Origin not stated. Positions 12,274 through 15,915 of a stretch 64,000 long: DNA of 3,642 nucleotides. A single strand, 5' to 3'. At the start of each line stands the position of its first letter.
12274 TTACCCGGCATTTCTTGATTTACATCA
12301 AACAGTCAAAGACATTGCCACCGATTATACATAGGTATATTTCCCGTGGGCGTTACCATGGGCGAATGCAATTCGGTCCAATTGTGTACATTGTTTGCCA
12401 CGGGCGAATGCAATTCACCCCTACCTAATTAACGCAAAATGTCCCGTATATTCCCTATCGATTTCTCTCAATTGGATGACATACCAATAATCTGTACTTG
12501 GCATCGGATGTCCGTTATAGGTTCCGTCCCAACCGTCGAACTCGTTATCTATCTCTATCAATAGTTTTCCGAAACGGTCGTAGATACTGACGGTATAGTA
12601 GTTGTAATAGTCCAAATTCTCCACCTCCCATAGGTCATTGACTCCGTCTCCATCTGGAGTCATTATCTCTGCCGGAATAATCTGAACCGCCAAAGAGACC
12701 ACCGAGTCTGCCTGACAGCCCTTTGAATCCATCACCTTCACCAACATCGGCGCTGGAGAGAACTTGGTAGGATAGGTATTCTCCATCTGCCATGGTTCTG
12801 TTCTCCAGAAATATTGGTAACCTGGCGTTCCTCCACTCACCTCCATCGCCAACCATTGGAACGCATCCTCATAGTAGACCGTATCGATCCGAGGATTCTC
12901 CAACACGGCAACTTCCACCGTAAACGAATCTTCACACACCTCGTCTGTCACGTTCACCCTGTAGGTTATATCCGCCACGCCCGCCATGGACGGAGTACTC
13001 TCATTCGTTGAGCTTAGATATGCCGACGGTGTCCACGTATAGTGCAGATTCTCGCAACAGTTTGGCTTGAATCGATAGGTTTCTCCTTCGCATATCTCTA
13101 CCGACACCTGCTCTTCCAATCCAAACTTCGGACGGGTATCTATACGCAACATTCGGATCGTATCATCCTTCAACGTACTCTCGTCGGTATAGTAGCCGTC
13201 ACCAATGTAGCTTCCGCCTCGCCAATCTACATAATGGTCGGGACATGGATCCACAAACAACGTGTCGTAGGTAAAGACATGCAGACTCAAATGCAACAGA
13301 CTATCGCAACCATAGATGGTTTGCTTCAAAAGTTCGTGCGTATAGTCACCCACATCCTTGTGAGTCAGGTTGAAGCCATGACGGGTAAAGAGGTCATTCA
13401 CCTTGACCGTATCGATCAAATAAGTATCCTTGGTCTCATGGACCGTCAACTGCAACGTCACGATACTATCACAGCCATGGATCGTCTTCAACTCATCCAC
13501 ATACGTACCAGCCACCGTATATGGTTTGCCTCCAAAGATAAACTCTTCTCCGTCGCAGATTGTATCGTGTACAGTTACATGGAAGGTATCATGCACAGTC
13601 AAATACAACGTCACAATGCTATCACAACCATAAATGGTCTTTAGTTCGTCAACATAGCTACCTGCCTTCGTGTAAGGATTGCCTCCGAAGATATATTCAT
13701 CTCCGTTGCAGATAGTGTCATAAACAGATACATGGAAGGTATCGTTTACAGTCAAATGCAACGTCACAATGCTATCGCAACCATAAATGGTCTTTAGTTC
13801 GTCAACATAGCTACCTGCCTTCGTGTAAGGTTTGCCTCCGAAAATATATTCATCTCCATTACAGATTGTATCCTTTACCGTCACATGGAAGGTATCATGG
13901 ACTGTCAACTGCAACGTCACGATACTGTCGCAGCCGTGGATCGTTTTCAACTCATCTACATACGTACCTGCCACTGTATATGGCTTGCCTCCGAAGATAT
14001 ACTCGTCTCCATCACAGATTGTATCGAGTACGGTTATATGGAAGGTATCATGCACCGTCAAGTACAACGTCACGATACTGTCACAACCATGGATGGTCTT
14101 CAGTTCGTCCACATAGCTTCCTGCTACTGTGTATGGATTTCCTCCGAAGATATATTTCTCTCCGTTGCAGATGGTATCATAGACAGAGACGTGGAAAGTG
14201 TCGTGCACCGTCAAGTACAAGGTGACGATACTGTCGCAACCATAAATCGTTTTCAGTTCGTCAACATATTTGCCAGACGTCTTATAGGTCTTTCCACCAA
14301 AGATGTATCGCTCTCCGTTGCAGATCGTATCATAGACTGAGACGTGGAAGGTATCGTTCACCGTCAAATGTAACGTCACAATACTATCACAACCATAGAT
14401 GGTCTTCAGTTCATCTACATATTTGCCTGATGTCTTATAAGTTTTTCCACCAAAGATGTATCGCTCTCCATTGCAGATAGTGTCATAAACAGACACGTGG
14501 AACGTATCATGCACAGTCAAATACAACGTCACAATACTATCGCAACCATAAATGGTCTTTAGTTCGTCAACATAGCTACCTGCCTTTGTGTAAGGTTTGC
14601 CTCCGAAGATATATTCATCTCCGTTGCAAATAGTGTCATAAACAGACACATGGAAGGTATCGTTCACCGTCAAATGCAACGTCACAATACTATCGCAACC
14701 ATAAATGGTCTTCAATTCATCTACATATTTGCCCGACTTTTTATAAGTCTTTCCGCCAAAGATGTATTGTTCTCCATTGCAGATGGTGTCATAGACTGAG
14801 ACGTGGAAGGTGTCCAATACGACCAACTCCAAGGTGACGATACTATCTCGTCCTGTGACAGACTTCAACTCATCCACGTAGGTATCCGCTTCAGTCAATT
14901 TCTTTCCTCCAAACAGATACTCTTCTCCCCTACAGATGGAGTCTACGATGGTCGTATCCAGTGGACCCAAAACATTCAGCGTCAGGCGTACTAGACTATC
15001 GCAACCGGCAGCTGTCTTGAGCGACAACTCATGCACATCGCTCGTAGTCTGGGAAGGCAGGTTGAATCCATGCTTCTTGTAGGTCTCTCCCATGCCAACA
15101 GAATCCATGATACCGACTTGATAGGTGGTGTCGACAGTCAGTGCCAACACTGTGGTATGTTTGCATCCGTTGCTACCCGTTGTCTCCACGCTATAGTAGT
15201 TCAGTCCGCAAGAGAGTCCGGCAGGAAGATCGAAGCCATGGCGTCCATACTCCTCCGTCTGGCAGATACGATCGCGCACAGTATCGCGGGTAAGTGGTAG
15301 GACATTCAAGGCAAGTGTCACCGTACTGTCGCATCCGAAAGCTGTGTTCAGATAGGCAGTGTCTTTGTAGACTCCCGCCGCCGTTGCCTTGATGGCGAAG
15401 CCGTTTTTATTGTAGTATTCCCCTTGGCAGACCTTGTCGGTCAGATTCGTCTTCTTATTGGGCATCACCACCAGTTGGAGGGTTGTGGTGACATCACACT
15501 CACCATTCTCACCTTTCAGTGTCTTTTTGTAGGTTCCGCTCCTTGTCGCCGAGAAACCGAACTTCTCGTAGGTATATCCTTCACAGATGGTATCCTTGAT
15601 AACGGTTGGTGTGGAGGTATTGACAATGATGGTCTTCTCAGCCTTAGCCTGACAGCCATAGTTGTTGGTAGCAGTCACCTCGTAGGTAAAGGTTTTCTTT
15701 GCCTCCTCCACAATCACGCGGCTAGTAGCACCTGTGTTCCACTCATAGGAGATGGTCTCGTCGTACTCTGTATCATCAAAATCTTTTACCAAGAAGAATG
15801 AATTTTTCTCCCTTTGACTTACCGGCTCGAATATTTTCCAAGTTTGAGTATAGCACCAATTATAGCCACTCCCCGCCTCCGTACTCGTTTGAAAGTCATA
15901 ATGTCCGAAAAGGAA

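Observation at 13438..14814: Nine near-identical 153-bp in-frame repeats with mosaic variant patterns inside the 1304-aa gene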

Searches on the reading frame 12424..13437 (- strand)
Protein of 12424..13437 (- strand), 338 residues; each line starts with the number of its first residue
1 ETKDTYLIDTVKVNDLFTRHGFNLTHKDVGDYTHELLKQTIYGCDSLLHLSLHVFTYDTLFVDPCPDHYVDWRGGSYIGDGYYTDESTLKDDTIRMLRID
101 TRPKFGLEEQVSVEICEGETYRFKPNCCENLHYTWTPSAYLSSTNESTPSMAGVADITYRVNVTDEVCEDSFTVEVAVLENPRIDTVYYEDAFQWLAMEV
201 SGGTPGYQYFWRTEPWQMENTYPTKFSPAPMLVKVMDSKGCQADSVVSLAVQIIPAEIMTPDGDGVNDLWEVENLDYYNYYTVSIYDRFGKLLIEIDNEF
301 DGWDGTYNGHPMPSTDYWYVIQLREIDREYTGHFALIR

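Call 24: find_related_loci(query=window:12424-13437:-, collection=genome_contigs, flank=10000)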
Query window:12424-13437:- (338 aa) in genome_contigs; peptide patterns used: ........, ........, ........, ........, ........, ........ (x = any residue, [..] = any of these).
10 stretches matched a pattern; 1 encode a relative of the query (tblastn E <= 1e-3); 1 distinct loci.
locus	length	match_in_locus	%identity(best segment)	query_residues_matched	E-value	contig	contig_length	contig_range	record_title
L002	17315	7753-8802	33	29-123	2e-5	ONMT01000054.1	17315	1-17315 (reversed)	uncultured Bacteroidales bacterium isolate RUG437 genome assembly, contig: scaffold_3088, whole genome shotgun sequence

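Call 25: find_related_loci(query=window:12424-13437:-, collection=metagenome_contigs, flank=10000)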
Query window:12424-13437:- (338 aa) in metagenome_contigs; peptide patterns used: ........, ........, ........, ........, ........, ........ (x = any residue, [..] = any of these).
11 stretches matched a pattern, but none encodes a relative of the query by tblastn (E <= 1e-3).

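Call 34: search_protein_families(library=pfam, proteins=[window:12424-13275:-], max_evalue=0.1)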
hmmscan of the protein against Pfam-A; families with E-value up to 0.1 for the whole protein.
window:12424-13275:- (284 aa): 1 family
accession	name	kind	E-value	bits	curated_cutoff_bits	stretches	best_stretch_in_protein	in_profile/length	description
PF13585.12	CHU_C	-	3.1e-16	59.7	27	1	203-279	5-83/86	CHU_C Type IX secretion signal domain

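Call 42: find_homologous_proteins(query=window:12424-13284:-, max_evalue=0.00001)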
Query window:12424-13284:- (287 aa): 109 proteins with E <= 0.00001 among 356 candidates.
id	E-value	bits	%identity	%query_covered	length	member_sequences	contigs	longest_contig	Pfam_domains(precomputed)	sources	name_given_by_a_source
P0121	7.5e-47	178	44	66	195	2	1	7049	PF13585.13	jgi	-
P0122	3.4e-38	150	39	72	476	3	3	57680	PF13585.13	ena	-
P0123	2.3e-35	140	39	79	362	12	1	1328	PF13585.13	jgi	jgi:gliding motility-associated-like protein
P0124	7.8e-32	129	39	84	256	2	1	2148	PF13585.13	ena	-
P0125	6.9e-31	126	53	36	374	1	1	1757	PF13585.13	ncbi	-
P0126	1.3e-30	125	41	71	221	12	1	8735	PF13585.13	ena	-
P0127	3.6e-30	123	34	86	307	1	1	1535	PF13585.13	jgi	jgi:gliding motility-associated-like protein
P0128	9.3e-30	122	42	61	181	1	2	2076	PF13585.13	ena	-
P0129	2.2e-29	121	37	78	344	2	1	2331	PF13585.13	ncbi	-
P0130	1.8e-28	118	39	63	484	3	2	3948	PF07679.23,PF13585.13,PF13927.13,PF19081.7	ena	-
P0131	3.9e-27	113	35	72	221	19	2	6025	PF13585.13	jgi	jgi:gliding motility-associated-like protein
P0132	5.2e-27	113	51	36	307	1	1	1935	PF13585.13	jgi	-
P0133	7.3e-27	112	41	63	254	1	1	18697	PF13585.13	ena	-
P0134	3.8e-26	110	54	37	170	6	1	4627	PF13585.13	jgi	jgi:gliding motility-associated-like protein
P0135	1.4e-24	105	35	78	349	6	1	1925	PF13585.13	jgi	jgi:gliding motility-associated-like protein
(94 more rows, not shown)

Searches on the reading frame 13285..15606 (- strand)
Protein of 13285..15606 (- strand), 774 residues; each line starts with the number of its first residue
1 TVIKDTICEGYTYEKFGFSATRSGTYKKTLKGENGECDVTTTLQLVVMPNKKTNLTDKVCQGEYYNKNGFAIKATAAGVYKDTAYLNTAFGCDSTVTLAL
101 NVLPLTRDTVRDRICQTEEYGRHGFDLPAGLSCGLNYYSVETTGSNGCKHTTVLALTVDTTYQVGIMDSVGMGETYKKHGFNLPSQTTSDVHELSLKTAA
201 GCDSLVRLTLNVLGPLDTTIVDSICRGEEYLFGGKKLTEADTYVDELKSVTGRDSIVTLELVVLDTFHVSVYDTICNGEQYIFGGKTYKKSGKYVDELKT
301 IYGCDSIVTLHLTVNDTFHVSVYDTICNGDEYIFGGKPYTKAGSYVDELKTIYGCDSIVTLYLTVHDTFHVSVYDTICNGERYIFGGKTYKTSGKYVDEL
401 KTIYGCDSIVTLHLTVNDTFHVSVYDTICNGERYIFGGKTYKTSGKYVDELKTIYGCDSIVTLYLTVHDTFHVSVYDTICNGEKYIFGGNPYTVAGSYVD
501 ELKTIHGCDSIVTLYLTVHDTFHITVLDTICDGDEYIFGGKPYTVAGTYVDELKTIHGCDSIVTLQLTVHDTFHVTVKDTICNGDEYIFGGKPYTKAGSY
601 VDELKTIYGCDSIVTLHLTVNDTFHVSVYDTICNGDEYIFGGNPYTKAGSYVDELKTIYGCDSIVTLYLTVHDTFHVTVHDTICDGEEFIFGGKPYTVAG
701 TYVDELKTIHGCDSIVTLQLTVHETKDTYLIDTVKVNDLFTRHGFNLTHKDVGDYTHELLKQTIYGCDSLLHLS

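Call 21: search_protein_families(library=pfam, proteins=[window:13285-15606:-], max_evalue=10)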
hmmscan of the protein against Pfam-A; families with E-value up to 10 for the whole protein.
window:13285-15606:- (774 aa): 5 families
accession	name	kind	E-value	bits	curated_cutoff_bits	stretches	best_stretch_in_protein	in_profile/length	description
PF12452.13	DUF3685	-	7.7e-05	22.9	25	0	550-580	130-160/192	Protein of unknown function (DUF3685)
PF19958.5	EAD6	-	0.0003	21.4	27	1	517-546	13-43/75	Effector-associated domain 6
PF10393.14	Matrilin_ccoil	-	0.15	12.3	26.3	0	559-571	10-22/45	Trimeric coiled-coil oligomerisation domain of matrilin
PF08247.16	ENOD40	-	0.16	12.5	20.4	0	502-507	6-11/12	ENOD40 protein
PF16874.11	Glyco_hydro_36C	-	0.3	12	27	1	137-186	18-67/77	Glycosyl hydrolase family 36 C-terminal domain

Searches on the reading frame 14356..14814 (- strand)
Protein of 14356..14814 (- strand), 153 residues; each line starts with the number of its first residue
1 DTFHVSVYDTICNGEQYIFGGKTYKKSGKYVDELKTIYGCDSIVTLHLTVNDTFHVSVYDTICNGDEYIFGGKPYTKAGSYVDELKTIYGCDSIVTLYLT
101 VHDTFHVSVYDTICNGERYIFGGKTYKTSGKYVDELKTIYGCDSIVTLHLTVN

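Call 21: search_protein_families(library=pfam, proteins=[window:14356-14814:-], max_evalue=10)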
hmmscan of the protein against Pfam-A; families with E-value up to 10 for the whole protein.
window:14356-14814:- (153 aa): 3 families
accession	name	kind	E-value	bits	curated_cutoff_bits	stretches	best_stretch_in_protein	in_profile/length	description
PF03380.19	DUF282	-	0.16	12.4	22.8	0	6-15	7-16/38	Caenorhabditis protein of unknown function, DUF282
PF15181.11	SMRP1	-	0.21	11.6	27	0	107-137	194-224/262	Spermatid-specific manchette-related protein 1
PF24626.1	SH3_Tf2-1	-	4.6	7.9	30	0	101-109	51-59/64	Tf2-1-like, SH3 domain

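Call 27: predict_structure(alignment_id=A1)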
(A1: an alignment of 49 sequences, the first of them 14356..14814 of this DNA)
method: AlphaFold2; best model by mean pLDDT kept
length: 153 residues; sequences in the alignment: 49
mean_pLDDT: 92.8   pTM: 0.63
mean pLDDT of the five models: 92.8, 89.2, 88.1, 88.0, 85.1
residues with pLDDT >= 90: 115; 70-90: 38; 50-70: 0; < 50: 0
segments of 3 or more residues with pLDDT < 50: none
pLDDT, mean of each block of 10 residues (from residue 1): 90 93 97 86 94 92 95 97 84 92 93 98 97 90 92 97
secondary structure, 60 per line:
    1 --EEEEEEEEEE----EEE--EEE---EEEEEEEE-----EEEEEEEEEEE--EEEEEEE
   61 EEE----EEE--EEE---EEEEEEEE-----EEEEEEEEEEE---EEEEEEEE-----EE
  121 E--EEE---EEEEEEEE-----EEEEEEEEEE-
elements in order: E3-12 E17-19 E22-24 E28-35 E41-51 E54-63 E68-70 E73-75 E79-86 E92-102 E106-113 E119-121 E124-126 E130-137 E143-152

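Call 30: fold_search(model_id=the predicted structure, library=pdb)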
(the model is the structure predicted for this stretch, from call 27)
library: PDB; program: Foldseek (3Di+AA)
matches with E <= 10: 624; with E <= 0.001: 3
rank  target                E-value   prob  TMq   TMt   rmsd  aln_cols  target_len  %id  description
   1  9flp_A                8.8e-06  1.00  0.38  0.10   8.1       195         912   13  CryoEM structure of the neck (1403-2314) in the grappling hook protein A (GhpA) in the bacterium Aureispira sp. CCB-QB (released 2024-10-16)
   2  9flw_A                3.0e-05  1.00  0.42  0.17   9.1       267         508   17  CryoEM structure of the fragment-6 (3571-4078) in the grappling hook protein A (GhpA) in the bacterium Aureispira sp.  (released 2024-10-16)
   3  6e57_A                5.4e-04  0.97  0.22  0.11  21.2       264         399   12  Bacteroides ovatus mixed-linkage glucan utilization locus (MLGUL) SGBP-B in complex with mixed-linkage heptasaccharide (released 2019-05-29)
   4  6e9b_C                2.6e-03  0.87  0.21  0.11  20.4       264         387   12  Bacteroides ovatus mixed-linkage glucan utilization locus (MLGUL) SGBP-B in complex with mixed-linkage heptasaccharide (released 2019-05-15)
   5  5d4k_B                2.7e-03  0.97  0.27  0.11  24.1       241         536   11  Crystal structure of the human polymeric Ig receptor (pIgR) ectodomain (released 2016-03-16)
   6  9ijj_4K               4.3e-03  0.99  0.37  0.18  10.8       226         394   10  In situ structure of the central apparatus in mouse sperm axoneme. (released 2025-06-04)
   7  4l3a_A                4.6e-03  0.95  0.32  0.14  11.2       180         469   12  Crystal structure of Internalin K (InlK) from Listeria monocytogenes (released 2013-08-28)
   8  5d4k_A                4.6e-03  0.94  0.28  0.10  24.9       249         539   12  Crystal structure of the human polymeric Ig receptor (pIgR) ectodomain (released 2016-03-16)
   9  8us1                  7.6e-03  0.35  0.16  0.08  17.3       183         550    8  P21 Crystal structure of TamA from Pseudomonas aeruginosa at 2.6 Ang (released 2024-06-26)
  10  7nit_A                8.0e-03  0.80  0.22  0.04  23.7       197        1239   13  X-ray structure of a multidomain BbgIII from Bifidobacterium bifidum (released 2021-12-22)
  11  4x9i_A                8.5e-03  0.97  0.29  0.15  20.4       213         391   10  Crystal structure of Dscam1 isoform 9.44, N-terminal four Ig domains (released 2015-12-16)
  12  4x9f_B                9.0e-03  0.96  0.26  0.14  20.3       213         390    9  Crystal structure of Dscam1 isoform 6.9, N-terminal four Ig domains (released 2015-12-16)
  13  9zm4_A                9.5e-03  0.54  0.21  0.21  19.6       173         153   11  Crystal structure of a Heat shock protein (DnaJ) from Brucella melitensis (released 2025-12-17)
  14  7a7d_a                1.0e-02  0.41  0.20  0.08  16.9       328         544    7  Cadherin fit into cryo-ET map (released 2020-12-23)
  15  2rik                  1.3e-02  0.90  0.33  0.21  11.3       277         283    7  I-band fragment I67-I69 from titin (released 2008-01-22)
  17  8yke                  1.4e-02  0.96  0.24  0.24   7.5        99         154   12  Structure of two consecutively arrayed Rib domains (Rib8-9) from surface adhesin of Limosilactobacillus reuteri (released 2025-03-05)
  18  9ijj_4J               1.5e-02  0.89  0.31  0.10  12.6       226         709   10  In situ structure of the central apparatus in mouse sperm axoneme. (released 2025-06-04)
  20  9zm4_C                2.3e-02  0.41  0.21  0.21  20.3       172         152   14  Crystal structure of a Heat shock protein (DnaJ) from Brucella melitensis (released 2025-12-17)
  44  9ijj_4G               7.6e-02  0.84  0.36  0.02  11.3       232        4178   11  In situ structure of the central apparatus in mouse sperm axoneme. (released 2025-06-04)
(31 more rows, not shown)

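Call 31: search_solved_structures(query=A1, max_evalue=1, show_alignments=2)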
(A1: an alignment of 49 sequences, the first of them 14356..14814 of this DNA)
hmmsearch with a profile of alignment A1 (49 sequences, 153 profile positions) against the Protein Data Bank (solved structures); distinct sequences matched with E-value up to 1: 0.

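Call 48: search_protein_representatives(alignment_id=A1)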
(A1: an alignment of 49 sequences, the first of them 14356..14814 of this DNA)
Query: 49 sequences, 153 profile positions. Proteins with E-value up to 0.001 (for the whole library): 36100; up to 1e-10: 24939; up to 1e-30: 12485. The best 150 are listed.
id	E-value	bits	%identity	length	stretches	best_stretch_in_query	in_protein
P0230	0.0e+00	4586.3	-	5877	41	4-152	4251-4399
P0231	0.0e+00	4576.6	-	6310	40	4-153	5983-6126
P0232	0.0e+00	4174.5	-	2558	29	3-152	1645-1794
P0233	0.0e+00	3979.6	-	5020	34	2-152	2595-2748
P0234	0.0e+00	3696.7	-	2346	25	1-153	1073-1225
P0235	0.0e+00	3556.0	-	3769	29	5-152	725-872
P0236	0.0e+00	3516.9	-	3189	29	4-152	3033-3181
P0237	0.0e+00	3333.4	-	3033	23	2-152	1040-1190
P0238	0.0e+00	3188.9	-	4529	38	6-152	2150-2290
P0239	0.0e+00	2815.5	-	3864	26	3-152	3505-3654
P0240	0.0e+00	2807.7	-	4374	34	3-152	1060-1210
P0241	0.0e+00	2746.4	-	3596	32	2-150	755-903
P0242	0.0e+00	2718.5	-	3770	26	6-153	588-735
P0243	0.0e+00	2715.1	-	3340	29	1-153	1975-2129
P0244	0.0e+00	2703.0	-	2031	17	4-152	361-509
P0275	0.0e+00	2138.4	-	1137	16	5-152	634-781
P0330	0.0e+00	1644.0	-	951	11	2-152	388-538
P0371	0.0e+00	1486.8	-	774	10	4-153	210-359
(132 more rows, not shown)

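Call 49: search_protein_families(library=pfam, proteins=[P0234, P0275, P0330, P0371, P0244], max_evalue=0.001)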
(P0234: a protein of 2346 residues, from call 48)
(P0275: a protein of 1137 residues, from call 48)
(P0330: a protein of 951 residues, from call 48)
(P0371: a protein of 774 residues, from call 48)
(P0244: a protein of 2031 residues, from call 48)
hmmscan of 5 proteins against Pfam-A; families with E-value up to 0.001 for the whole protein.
P0234 (2346 aa): 6 families
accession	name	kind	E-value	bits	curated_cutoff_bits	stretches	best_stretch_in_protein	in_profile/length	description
PF23722.1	Beta-sand_DEX1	-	2e-18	67.3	27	0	625-662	45-83/99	DEX1 beta-sandwich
PF13585.12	CHU_C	-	2.6e-18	66.3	27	1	2258-2342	1-84/86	CHU_C Type IX secretion signal domain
PF17936.7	Big_6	-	6.4e-12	46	27.6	0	628-658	33-63/83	Bacterial Ig domain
PF12452.13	DUF3685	-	2.1e-10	41.1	25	0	747-775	131-159/192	Protein of unknown function (DUF3685)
PF12910.14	PHD_like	-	5.1e-05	23.7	27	0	764-801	37-74/141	Antitoxin of toxin-antitoxin, RelE / RelB, TA system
PF05679.22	CHGN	-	0.00022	20.6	23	0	1145-1182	425-463/512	Chondroitin N-acetylgalactosaminyltransferase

P0275 (1137 aa): 7 families
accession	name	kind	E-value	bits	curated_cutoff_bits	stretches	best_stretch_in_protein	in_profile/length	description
PF06623.16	MHC_I_C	-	3.5e-13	49.5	20.4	0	155-163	16-24/28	MHC_I C-terminus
PF24215.1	H_T_assoc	-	9.1e-09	35.7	27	0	376-420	72-116/237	Phage head to tail associated domain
PF09305.16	TACI-CRD2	-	5.1e-07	30.1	22.9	0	452-461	7-16/39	TACI, cysteine-rich domain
PF15644.12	Gln_amidase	-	2.1e-05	26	24.1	0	459-500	71-113/114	Papain fold toxin 1, glutamine deamidase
PF14511.12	RE_EcoO109I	-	4.7e-05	23.7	22.5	0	1036-1074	19-57/198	Type II restriction endonuclease EcoO109I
PF24169.1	Fn3-I_PB4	-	0.00064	20.6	27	0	447-474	60-87/88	Straight fiber protein PB4 first Fn3-like domain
PF19839.5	RHH_9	-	0.00068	19.9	23.4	0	579-593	13-27/65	Ribbon-helix-helix protein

P0330 (951 aa): 4 families
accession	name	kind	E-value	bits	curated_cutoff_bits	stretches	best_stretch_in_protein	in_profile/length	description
PF24542.1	Ig_TPPC8_C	-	1.2e-13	51.2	27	0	174-205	67-98/103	TPPC8 C-terminal Ig-like domain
PF18962.6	Por_Secre_tail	-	1.3e-09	38.6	27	1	882-948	1-73/75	Secretion system C-terminal sorting domain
PF22675.2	KH-I_KHDC4-BBP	-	6e-08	32.9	30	0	502-529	2-29/76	KHDC4/BBP-like, KH-domain type I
PF04004.18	Leo1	-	0.00084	19.7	27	0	472-498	105-131/165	Leo1-like protein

P0371 (774 aa): 4 families
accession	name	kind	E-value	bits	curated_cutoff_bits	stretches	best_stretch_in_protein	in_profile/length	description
PF19234.4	DUF5887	-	1.1e-16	61.5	32.7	0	162-245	13-88/136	Family of unknown function (DUF5887)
PF05354.17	Phage_attach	-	5.7e-14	53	26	0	319-337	68-86/99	Phage Head-Tail Attachment protein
PF14614.12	DUF4450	-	2.7e-10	40.5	27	0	497-538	84-125/212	Domain of unknown function (DUF4450)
PF24169.1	Fn3-I_PB4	-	8.5e-07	29.8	27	0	122-151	56-85/88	Straight fiber protein PB4 first Fn3-like domain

P0244 (2031 aa): 7 families
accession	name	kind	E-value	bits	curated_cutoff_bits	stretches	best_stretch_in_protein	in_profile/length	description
PF19844.4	DUF6319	-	1.5e-19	70.6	23.9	0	596-634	23-61/115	Family of unknown function (DUF6319)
PF07419.17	PilM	-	5.5e-10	39.7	25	0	846-890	42-86/136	PilM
PF06252.17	GemA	-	8.4e-09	36.8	27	0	540-572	6-38/119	Bacteriophage Mu, GemA protein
PF18230.7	Glyc_hyd_38C_2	-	1.1e-07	32.4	26.2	0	442-474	48-80/89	Glycosyl hydrolases family 38 C-terminal sub-domain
PF04129.18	Vps52_CC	-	8.8e-07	29.2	26.5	0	183-213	9-39/173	Vps52/Sac2 family, coiled-coil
PF05067.18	Mn_catalase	-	3.7e-06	26.6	27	0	1581-1619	25-63/284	Manganese containing catalase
PF21913.1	ORC6_2nd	-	2.6e-05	25.1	27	0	441-467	5-31/87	ORC6 second cyclin-like domain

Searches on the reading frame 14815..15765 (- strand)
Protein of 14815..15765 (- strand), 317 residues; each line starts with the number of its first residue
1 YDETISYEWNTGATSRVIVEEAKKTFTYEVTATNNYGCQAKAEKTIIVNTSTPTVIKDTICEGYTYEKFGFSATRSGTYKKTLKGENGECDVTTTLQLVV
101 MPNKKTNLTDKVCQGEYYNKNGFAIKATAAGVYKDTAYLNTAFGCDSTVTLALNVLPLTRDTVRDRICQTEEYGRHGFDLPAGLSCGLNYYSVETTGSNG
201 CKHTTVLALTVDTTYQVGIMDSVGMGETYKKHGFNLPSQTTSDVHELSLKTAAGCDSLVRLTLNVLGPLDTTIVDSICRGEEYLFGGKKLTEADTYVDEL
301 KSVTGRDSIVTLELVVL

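Call 26: find_related_loci(query=window:14815-15765:-, collection=metagenome_contigs, flank=10000)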
Query window:14815-15765:- (317 aa) in metagenome_contigs; peptide patterns used: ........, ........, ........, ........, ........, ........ (x = any residue, [..] = any of these).
46 stretches matched a pattern, but none encodes a relative of the query by tblastn (E <= 1e-3).
